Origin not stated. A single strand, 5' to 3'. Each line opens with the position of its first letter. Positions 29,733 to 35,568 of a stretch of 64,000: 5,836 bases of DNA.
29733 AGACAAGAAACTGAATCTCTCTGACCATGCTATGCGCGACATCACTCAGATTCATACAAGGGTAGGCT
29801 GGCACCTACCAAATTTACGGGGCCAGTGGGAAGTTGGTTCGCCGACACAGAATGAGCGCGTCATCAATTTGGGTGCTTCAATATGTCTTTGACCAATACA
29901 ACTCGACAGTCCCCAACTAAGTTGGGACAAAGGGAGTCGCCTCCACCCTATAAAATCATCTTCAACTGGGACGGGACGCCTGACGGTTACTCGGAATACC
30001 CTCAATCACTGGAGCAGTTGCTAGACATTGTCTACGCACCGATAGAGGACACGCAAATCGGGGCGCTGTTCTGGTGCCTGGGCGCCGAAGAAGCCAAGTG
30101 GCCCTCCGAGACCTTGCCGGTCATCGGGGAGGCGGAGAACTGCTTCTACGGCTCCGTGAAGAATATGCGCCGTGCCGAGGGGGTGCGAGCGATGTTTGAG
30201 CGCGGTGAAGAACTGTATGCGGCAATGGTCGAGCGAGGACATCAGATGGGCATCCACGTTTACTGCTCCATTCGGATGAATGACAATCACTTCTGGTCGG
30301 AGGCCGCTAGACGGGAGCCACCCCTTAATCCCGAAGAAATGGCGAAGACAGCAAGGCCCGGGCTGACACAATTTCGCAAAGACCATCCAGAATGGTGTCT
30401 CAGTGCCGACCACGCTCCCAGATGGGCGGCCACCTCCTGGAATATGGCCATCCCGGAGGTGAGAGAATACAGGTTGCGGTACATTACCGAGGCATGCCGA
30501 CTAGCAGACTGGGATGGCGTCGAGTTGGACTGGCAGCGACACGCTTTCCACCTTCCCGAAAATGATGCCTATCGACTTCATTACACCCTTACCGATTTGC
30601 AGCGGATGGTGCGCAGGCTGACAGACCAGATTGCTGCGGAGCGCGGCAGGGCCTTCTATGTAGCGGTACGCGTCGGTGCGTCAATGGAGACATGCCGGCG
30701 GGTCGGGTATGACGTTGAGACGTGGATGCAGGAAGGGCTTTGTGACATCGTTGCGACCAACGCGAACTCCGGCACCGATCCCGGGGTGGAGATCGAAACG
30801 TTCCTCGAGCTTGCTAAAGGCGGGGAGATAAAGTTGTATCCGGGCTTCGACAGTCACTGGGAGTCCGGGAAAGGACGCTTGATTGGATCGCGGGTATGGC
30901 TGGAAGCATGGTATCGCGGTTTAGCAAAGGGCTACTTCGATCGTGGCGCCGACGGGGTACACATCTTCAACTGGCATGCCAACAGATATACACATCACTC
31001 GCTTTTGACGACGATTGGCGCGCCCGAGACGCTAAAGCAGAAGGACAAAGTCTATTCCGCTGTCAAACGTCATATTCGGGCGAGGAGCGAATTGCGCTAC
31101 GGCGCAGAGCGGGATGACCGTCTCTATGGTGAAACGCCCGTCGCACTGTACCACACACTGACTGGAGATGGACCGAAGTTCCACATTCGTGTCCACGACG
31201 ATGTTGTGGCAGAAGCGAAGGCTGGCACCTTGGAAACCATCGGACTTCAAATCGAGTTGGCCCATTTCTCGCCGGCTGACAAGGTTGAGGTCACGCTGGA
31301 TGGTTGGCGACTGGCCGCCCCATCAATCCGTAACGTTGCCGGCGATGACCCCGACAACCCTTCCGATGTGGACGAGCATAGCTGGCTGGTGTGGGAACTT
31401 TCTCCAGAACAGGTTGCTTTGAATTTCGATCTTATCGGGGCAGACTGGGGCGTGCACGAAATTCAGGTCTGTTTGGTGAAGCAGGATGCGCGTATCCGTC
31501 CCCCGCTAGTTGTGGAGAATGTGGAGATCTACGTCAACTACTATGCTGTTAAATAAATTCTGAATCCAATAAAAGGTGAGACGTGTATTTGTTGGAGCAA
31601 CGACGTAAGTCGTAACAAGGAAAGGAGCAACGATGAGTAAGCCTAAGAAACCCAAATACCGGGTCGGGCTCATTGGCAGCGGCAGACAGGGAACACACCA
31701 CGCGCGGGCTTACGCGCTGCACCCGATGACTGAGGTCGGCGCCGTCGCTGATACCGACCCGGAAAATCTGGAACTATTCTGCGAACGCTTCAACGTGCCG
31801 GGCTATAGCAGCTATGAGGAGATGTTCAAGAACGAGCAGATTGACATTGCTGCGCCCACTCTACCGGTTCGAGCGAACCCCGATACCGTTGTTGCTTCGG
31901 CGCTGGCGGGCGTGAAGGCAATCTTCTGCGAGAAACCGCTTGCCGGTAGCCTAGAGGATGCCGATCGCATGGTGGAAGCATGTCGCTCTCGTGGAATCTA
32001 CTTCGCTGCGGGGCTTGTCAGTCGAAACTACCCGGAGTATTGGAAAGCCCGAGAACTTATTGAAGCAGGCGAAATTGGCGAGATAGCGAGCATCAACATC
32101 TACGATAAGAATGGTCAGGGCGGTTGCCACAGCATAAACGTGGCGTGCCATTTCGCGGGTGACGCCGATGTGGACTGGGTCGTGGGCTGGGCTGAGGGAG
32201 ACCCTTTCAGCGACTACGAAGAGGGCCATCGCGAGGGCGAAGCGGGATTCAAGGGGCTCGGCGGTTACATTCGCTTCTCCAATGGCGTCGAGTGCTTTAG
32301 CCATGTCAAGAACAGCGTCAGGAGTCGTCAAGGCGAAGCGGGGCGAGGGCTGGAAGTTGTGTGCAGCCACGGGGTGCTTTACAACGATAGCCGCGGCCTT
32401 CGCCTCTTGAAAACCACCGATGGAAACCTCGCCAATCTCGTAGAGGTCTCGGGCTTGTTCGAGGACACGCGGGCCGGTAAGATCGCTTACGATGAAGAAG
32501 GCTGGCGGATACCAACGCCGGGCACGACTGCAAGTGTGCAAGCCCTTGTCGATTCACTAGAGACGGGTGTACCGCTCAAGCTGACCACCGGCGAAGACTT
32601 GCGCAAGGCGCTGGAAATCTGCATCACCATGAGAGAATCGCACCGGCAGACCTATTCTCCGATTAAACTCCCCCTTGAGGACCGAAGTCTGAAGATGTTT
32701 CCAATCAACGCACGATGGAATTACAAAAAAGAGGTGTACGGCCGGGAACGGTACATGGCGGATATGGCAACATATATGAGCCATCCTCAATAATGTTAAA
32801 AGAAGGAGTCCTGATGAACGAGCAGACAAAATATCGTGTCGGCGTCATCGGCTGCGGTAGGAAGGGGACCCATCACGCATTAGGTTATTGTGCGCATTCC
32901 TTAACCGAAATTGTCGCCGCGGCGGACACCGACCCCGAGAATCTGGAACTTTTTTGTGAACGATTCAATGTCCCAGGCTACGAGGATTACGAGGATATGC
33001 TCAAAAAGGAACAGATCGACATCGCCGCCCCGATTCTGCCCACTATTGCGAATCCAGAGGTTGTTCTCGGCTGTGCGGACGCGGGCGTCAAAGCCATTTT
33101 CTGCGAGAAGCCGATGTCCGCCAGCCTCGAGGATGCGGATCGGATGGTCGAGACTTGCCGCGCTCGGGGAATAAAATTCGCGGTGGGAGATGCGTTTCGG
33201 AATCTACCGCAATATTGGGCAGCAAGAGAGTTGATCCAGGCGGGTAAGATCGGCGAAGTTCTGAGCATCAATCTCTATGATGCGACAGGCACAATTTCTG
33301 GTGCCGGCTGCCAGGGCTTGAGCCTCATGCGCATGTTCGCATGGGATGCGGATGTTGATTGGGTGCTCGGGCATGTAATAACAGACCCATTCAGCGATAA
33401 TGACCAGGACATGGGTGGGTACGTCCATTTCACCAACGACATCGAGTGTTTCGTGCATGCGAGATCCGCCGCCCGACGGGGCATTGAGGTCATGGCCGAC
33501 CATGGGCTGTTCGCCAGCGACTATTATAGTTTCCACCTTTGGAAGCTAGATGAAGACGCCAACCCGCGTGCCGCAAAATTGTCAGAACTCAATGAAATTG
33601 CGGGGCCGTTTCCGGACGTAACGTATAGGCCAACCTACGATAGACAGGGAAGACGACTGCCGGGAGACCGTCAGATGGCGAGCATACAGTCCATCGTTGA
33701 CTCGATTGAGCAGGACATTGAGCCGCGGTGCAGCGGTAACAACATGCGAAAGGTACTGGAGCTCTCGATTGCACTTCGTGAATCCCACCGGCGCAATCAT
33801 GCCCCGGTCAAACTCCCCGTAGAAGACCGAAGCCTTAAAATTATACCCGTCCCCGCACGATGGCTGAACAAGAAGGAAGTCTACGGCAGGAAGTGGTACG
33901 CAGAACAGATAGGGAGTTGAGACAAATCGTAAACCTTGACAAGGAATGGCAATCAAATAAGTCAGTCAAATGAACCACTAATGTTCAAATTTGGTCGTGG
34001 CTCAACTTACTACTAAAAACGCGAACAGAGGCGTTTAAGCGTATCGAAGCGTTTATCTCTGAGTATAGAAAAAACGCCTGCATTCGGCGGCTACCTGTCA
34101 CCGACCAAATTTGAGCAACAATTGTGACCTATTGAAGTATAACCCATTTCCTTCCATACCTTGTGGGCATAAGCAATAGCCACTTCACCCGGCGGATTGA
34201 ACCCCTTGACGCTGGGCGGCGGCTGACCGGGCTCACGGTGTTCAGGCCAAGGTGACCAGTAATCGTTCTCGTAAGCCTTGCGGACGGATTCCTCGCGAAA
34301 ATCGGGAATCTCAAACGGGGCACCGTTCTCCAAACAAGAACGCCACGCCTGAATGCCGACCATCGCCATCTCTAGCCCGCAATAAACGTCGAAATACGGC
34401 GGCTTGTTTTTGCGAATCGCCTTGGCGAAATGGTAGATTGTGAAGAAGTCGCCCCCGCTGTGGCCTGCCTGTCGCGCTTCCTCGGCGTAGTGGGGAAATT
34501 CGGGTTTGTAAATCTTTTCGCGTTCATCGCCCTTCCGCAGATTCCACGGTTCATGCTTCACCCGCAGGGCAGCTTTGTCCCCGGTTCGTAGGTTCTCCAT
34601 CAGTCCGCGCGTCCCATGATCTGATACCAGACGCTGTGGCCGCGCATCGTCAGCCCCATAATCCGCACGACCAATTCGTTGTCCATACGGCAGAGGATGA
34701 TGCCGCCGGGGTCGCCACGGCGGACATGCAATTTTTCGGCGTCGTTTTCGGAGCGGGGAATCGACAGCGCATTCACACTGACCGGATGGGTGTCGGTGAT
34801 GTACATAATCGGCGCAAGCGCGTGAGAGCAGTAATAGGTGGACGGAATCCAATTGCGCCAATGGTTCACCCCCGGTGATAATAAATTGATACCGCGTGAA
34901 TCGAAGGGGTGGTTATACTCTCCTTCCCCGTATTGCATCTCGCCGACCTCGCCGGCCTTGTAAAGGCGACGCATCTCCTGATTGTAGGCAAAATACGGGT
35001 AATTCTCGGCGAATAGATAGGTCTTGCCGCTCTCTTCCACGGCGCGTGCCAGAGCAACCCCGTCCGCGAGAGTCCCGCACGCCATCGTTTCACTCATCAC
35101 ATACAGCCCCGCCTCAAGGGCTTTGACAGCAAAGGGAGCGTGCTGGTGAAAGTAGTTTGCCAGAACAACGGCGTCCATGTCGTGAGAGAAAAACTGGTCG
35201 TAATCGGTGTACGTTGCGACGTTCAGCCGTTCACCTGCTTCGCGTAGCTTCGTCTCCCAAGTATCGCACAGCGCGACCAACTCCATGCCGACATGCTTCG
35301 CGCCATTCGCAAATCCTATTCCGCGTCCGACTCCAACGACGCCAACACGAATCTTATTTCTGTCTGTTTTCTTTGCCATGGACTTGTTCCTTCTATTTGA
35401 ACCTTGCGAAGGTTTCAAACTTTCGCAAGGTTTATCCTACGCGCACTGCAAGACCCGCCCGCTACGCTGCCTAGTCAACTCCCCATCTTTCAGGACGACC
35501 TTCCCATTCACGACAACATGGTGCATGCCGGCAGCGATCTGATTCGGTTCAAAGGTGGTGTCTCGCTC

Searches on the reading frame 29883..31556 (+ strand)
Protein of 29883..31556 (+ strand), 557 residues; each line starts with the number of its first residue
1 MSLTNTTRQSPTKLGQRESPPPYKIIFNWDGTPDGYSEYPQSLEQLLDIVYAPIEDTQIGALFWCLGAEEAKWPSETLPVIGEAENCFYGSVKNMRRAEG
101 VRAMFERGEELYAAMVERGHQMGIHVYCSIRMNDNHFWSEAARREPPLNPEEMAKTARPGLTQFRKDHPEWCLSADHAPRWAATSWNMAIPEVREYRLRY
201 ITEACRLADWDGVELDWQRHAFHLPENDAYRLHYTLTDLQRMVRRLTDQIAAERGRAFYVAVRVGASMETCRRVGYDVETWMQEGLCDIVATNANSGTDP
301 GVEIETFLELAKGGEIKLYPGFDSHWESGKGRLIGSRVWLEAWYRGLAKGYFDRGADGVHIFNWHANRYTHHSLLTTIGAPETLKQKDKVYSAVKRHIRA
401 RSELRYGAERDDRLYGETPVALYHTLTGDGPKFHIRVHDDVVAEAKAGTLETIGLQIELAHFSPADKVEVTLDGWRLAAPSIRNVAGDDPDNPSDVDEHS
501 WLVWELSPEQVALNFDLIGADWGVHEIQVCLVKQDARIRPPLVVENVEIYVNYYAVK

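Call 10: find_encoding_contigs(protein=window:29883-31556:+, flank=10000, max_places=10)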
Protein window:29883-31556:+ (557 aa): no gene with exactly this product is on record in the collection.

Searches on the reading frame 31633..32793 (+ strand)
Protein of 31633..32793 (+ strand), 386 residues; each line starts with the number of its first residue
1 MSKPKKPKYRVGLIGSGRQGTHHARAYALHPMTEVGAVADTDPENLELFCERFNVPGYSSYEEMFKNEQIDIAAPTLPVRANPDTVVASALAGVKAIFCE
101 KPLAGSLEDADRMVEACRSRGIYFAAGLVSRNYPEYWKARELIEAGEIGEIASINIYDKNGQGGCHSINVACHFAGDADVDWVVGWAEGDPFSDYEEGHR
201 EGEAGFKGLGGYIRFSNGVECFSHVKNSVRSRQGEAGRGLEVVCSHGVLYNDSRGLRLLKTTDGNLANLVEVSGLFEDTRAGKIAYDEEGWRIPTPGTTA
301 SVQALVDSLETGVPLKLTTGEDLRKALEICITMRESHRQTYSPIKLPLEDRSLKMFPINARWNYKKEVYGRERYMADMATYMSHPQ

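Call 5: search_protein_families(library=pfam, proteins=[window:31633-32793:+], max_evalue=0.01)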
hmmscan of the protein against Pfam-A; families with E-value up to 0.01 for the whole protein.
window:31633-32793:+ (386 aa): 2 families
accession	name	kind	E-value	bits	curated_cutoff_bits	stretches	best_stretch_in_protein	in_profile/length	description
PF01408.29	GFO_IDH_MocA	-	9.6e-22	78.4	24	1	10-123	2-115/120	Oxidoreductase family, NAD-binding Rossmann fold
PF22725.1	GFO_IDH_MocA_C3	-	0.0023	18.3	27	0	136-156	1-21/124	GFO/IDH/MocA C-terminal domain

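Call 14: find_encoding_contigs(protein=window:31633-32793:+, flank=10000, max_places=10)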
Protein window:31633-32793:+ (386 aa): no gene with exactly this product is on record in the collection.

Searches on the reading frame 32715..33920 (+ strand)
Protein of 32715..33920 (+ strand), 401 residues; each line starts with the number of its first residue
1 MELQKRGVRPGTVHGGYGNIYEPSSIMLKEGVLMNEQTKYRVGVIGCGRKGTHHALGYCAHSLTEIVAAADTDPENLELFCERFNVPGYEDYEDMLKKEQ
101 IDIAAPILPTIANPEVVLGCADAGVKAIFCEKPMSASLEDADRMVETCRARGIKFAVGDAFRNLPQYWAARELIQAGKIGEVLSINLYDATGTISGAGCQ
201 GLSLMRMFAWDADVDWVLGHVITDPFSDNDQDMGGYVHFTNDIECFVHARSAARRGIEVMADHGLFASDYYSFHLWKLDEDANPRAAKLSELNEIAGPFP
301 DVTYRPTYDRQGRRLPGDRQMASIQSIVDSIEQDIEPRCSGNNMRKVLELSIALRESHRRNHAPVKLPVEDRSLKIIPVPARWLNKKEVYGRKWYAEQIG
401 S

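Call 5: search_protein_families(library=pfam, proteins=[window:32715-33920:+], max_evalue=0.01)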
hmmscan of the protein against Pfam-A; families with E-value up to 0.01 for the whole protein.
window:32715-33920:+ (401 aa): 2 families
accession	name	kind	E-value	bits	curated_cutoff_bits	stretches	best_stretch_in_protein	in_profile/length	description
PF01408.29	GFO_IDH_MocA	-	8e-24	85.1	24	1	41-158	2-119/120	Oxidoreductase family, NAD-binding Rossmann fold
PF02629.25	CoA_binding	-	6.1e-05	24.2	22.3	1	39-130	3-93/97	CoA binding domain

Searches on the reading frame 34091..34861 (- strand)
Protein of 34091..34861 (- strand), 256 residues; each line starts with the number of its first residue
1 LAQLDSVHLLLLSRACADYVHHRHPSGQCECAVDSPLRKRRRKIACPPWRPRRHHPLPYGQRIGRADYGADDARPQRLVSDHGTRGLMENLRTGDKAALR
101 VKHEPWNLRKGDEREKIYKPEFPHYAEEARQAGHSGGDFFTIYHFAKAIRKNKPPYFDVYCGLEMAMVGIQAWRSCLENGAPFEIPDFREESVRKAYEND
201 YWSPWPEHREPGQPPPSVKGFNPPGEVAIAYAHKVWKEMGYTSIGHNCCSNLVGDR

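Call 5: search_protein_families(library=pfam, proteins=[window:34091-34861:-], max_evalue=0.01)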
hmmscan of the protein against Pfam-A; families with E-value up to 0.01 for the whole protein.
window:34091-34861:- (256 aa): 0 families

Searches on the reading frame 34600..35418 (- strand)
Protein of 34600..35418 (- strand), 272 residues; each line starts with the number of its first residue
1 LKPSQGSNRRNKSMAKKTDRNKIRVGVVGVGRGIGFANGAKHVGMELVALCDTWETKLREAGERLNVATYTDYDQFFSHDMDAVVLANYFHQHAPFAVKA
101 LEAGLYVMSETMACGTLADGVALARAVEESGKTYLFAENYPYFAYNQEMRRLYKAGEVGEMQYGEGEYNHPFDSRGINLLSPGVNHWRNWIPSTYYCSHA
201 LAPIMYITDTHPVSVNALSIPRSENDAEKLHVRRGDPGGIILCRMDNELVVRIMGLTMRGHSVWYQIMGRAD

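Call 5: search_protein_families(library=pfam, proteins=[window:34600-35418:-], max_evalue=0.01)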
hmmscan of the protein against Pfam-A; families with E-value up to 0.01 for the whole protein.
window:34600-35418:- (272 aa): 1 family
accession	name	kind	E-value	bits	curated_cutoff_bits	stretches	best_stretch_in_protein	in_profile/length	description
PF01408.29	GFO_IDH_MocA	-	6.3e-11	43.4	24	1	23-134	1-116/120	Oxidoreductase family, NAD-binding Rossmann fold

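Call 38: find_encoding_contigs(protein=window:34600-35379:-, flank=10000, max_places=10)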
Protein window:34600-35379:- (259 aa): 1 contig read that carries it; 1 place shown.
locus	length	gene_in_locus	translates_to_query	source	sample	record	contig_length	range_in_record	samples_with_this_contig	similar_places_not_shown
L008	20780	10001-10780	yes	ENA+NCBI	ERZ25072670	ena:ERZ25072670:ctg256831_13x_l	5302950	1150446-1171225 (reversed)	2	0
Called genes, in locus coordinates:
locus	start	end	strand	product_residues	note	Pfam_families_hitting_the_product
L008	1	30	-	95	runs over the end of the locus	PF03319:EutN_CcmL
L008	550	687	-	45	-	-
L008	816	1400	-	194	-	-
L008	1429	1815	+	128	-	PF01408:GFO_IDH_MocA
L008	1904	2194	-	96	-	-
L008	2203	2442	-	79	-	-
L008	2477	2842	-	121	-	-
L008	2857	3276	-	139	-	-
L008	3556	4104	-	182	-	-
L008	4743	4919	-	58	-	-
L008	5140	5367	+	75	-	-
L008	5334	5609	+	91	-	-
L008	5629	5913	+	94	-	-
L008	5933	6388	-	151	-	PF01609:DDE_Tnp_1, PF13612:DDE_Tnp_1_3 (weak)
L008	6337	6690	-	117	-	PF13340:DUF4096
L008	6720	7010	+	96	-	-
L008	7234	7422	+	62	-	-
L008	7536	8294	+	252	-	PF00106:adh_short, PF01370:Epimerase (weak), PF08659:KR, PF13561:adh_short_C2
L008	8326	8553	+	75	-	-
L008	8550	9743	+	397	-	-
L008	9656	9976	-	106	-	-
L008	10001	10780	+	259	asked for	PF01408:GFO_IDH_MocA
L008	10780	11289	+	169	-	PF21252:Glyco_hydro_109_C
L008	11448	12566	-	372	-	PF01408:GFO_IDH_MocA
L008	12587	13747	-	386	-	PF01408:GFO_IDH_MocA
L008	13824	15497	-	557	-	-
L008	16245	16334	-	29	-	-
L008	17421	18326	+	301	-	PF02899:Phage_int_SAM_1, PF13495:Phage_int_SAM_4, PF00589:Phage_integrase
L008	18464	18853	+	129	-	-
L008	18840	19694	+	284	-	PF00005:ABC_tran, PF13304:AAA_21 (faint), PF12399:BCA_ABC_TP_C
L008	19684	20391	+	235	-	PF00005:ABC_tran, PF13304:AAA_21 (faint), PF12399:BCA_ABC_TP_C (faint)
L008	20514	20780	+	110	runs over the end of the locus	-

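Call 43: list_cluster_members(proteins=[window:34600-35379:-, window:36827-37054:-, P0003, P0015, P0022, P0303, P0220, window:47308-49050:+])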
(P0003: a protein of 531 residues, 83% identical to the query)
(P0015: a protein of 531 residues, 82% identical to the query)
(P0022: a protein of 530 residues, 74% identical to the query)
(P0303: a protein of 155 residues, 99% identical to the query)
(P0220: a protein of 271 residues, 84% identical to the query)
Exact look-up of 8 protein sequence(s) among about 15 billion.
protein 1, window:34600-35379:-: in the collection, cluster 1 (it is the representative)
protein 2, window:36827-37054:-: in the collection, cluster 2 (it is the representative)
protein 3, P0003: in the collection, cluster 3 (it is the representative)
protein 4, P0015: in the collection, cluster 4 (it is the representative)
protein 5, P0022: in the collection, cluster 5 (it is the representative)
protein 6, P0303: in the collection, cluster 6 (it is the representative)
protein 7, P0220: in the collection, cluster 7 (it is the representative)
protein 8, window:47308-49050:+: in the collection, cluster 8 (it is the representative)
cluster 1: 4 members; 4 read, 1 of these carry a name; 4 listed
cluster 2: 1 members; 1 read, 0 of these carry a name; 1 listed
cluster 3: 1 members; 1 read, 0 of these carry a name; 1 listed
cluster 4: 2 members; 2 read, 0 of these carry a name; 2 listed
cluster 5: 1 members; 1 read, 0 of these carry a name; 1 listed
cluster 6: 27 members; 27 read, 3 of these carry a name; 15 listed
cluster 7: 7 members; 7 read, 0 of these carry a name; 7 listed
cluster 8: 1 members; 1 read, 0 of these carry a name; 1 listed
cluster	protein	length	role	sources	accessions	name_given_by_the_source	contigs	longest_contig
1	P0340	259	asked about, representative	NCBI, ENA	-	-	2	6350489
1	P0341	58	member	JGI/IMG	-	hypothetical protein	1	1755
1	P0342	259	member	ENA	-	-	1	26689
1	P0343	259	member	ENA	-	-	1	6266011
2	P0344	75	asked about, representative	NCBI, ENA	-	-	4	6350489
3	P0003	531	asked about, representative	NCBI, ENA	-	-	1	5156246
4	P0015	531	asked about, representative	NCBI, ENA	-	-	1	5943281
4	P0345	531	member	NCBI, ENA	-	-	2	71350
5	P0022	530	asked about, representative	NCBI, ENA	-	-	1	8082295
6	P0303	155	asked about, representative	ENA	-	-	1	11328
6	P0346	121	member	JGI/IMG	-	hypothetical protein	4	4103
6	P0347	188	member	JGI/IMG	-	hypothetical protein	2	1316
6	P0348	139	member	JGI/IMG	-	hypothetical protein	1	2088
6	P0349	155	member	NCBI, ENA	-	-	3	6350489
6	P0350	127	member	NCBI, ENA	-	-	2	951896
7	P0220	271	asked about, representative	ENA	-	-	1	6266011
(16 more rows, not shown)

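Call 49: find_encoding_contigs(protein=P0341, flank=5000, max_places=4)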
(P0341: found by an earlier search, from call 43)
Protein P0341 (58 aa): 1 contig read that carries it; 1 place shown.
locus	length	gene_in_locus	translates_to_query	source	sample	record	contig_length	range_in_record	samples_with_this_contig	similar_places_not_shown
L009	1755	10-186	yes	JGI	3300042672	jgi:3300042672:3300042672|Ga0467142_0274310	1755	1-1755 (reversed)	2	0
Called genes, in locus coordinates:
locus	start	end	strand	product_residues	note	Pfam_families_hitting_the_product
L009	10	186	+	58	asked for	-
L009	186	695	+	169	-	PF21252:Glyco_hydro_109_C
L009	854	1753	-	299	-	?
